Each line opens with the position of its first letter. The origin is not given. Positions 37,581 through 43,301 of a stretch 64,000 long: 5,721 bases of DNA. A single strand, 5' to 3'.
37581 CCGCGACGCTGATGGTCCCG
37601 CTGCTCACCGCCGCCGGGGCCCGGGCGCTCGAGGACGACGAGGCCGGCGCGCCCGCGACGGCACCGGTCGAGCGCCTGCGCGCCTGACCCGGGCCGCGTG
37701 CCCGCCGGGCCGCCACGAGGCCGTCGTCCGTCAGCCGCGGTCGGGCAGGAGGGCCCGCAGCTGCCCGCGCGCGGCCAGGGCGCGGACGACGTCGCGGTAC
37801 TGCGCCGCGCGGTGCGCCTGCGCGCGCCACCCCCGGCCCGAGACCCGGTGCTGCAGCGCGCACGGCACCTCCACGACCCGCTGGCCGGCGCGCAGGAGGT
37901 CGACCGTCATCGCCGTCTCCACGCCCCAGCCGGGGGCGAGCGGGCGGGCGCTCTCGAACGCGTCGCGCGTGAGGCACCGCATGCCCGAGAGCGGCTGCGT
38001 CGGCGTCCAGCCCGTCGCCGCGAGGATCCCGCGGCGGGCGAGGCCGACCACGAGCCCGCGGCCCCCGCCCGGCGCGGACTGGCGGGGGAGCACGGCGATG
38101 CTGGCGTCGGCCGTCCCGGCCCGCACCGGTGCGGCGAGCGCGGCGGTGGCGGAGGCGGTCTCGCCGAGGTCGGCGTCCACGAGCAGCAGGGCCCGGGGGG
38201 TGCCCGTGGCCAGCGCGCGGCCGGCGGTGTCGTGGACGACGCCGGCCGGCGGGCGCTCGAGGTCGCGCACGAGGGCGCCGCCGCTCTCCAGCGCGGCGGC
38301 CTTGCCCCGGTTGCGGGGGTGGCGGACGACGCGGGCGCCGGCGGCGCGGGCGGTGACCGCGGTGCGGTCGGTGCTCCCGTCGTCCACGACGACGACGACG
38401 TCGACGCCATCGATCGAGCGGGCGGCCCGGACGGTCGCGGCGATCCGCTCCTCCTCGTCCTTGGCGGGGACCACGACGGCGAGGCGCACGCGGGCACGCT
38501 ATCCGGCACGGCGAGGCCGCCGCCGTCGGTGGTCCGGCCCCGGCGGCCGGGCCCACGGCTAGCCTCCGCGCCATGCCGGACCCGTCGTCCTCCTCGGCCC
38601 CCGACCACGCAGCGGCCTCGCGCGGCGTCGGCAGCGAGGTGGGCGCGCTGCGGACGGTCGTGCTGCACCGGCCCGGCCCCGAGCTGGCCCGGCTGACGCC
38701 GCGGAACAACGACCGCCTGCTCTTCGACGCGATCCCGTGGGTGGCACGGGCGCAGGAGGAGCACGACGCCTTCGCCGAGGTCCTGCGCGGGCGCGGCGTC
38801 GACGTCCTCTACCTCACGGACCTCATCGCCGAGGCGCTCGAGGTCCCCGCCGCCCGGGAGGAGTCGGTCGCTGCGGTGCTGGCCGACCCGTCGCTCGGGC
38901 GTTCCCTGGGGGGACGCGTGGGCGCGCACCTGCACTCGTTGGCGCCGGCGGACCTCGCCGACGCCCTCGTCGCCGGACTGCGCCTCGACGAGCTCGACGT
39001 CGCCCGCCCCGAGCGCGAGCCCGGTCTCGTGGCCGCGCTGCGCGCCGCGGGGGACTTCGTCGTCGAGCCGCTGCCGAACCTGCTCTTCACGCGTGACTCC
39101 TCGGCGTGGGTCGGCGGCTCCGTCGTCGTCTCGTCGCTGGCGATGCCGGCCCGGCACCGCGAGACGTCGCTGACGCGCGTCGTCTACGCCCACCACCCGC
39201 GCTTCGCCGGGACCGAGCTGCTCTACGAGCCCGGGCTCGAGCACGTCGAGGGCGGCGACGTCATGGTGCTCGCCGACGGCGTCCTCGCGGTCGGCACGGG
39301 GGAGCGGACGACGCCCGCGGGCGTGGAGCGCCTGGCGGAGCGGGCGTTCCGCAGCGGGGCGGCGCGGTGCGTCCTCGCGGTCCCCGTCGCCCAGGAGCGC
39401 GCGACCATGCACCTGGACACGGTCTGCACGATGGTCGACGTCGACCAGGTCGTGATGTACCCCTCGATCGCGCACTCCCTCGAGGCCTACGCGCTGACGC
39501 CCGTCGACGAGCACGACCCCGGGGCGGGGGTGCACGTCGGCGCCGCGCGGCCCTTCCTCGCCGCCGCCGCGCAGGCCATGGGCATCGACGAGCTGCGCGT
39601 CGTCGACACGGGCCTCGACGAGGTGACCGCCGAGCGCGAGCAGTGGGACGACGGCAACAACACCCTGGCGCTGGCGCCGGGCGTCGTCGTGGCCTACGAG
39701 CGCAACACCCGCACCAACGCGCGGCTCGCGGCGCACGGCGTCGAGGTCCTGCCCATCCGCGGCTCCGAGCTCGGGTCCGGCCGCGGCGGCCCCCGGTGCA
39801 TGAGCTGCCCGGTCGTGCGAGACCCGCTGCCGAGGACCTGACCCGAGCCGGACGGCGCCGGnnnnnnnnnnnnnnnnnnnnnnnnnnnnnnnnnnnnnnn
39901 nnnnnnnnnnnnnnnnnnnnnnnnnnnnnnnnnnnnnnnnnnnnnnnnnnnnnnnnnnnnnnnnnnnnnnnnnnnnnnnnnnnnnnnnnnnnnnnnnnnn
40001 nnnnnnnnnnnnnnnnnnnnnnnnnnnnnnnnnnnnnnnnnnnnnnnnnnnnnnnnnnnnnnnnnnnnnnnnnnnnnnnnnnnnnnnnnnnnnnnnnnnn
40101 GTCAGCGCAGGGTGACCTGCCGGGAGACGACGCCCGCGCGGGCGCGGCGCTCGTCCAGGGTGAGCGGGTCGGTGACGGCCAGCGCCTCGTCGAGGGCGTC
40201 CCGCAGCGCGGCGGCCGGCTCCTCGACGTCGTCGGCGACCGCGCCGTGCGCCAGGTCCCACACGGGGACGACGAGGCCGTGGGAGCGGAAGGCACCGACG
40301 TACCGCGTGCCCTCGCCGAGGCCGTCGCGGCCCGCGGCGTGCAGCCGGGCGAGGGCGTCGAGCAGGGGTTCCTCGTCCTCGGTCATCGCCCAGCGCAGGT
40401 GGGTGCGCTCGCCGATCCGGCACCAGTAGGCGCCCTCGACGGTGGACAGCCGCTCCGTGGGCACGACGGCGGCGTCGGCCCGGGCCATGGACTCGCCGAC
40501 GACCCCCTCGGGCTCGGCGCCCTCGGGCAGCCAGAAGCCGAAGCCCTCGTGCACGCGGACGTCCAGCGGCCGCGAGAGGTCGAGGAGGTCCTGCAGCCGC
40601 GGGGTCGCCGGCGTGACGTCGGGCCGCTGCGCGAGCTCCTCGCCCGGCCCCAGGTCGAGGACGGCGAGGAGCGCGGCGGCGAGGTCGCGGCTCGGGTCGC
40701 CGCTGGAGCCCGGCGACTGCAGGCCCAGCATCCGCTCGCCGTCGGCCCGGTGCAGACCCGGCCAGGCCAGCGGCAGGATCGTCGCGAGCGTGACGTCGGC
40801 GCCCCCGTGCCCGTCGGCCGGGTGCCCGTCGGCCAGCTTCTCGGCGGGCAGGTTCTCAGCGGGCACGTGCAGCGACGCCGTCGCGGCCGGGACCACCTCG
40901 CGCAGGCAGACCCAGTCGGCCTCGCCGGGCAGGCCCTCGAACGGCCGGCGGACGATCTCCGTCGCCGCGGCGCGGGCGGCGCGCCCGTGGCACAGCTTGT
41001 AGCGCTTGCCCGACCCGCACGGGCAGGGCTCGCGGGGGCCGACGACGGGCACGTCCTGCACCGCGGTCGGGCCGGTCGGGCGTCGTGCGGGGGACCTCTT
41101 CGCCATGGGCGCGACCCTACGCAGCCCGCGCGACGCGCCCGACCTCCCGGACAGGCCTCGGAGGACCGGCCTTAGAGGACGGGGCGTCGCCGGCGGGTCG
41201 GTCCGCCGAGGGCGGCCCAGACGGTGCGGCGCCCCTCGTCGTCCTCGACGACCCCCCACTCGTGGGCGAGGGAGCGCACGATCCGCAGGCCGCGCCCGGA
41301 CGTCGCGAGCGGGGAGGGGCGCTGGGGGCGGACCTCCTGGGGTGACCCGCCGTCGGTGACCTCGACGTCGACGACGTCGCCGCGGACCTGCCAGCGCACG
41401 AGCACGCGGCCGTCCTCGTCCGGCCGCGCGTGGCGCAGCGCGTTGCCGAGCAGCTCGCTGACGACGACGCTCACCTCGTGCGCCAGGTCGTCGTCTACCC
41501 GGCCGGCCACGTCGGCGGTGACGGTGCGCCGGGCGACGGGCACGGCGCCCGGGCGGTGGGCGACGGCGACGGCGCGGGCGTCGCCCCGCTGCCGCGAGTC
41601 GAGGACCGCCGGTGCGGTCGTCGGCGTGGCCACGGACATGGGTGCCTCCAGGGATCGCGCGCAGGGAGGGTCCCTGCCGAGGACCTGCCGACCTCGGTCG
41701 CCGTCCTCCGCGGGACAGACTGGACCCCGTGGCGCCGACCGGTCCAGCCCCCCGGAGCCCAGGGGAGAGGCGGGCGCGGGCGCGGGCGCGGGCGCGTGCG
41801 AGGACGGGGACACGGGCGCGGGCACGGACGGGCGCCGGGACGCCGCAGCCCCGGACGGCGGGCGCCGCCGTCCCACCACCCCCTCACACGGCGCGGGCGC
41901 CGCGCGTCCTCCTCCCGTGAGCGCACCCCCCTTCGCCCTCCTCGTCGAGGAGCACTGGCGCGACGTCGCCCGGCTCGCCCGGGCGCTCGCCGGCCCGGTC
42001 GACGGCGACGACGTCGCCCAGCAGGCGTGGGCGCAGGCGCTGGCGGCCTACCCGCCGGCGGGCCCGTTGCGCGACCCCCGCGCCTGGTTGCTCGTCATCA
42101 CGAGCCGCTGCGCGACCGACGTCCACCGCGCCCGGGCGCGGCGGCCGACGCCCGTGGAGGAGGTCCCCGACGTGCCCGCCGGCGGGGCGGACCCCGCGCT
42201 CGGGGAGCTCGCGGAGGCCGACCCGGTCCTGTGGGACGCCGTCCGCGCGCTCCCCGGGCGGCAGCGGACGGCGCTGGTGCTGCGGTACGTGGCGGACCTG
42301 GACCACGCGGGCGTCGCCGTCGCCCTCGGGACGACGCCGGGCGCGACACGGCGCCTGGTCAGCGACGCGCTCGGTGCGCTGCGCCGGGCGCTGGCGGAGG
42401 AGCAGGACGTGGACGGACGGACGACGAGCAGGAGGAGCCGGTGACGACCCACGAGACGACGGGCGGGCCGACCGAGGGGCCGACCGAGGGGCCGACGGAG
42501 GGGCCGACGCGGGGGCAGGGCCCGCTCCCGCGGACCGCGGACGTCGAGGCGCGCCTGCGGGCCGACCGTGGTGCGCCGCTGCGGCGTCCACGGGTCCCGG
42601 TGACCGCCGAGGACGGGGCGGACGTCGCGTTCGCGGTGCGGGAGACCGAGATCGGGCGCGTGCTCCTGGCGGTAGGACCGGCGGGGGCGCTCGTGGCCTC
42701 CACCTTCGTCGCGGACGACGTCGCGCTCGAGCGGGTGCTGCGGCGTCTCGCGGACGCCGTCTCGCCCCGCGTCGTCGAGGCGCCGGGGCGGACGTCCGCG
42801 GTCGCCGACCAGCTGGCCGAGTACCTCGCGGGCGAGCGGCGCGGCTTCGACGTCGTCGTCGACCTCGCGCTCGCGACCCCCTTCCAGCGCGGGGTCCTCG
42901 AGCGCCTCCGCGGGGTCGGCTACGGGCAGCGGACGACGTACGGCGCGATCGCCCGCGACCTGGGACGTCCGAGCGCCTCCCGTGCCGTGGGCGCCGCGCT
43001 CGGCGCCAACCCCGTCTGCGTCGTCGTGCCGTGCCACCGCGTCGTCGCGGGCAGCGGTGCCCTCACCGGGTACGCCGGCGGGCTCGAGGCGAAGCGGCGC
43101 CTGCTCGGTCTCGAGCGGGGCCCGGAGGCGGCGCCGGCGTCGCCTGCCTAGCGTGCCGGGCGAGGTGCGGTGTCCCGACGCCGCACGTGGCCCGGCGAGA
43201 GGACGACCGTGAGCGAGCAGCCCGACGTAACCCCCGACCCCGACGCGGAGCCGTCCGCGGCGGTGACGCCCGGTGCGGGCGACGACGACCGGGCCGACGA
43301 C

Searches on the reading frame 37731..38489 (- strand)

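Call 81: search_protein_families(library=pfam, proteins=[window:37731-38489:-], max_evalue=0.01)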
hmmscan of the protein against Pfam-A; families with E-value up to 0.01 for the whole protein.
window:37731-38489:- (252 aa): 3 families
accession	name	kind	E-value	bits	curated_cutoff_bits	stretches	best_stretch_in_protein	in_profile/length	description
PF00535.33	Glycos_transf_2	-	2.2e-13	50.9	23.3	1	5-70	2-73/168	Glycosyl transferase family 2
PF13704.12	Glyco_tranf_2_4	-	0.002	19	27.5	1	10-64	1-52/98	Glycosyl transferase family 2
PF13641.12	Glyco_tranf_2_3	-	0.0034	17.9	27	1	3-72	3-83/230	Glycosyltransferase like family 2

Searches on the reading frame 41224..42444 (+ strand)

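Call 20: search_protein_families(library=pfam, proteins=[window:41224-42444:+])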
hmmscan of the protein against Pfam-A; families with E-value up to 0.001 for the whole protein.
window:41224-42444:+ (406 aa): 3 families
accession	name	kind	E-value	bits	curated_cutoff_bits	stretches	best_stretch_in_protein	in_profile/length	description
PF08281.18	Sigma70_r4_2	-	6.7e-09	35.7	25.7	1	336-385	4-53/54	Sigma-70, region 4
PF04545.22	Sigma70_r4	-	5.3e-07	29.5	24.1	1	341-387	3-49/50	Sigma-70, region 4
PF04542.20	Sigma70_r2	-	1.6e-06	28.2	24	1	240-307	1-71/71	Sigma-70 region 2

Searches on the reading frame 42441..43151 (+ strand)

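Call 20: search_protein_families(library=pfam, proteins=[window:42441-43151:+])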
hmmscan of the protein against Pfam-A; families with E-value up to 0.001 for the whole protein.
window:42441-43151:+ (236 aa): 1 family
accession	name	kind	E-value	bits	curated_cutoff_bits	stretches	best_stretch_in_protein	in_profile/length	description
PF01035.26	DNA_binding_1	-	1.1e-29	102.5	27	1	147-226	1-80/81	6-O-methylguanine DNA methyltransferase, DNA binding domain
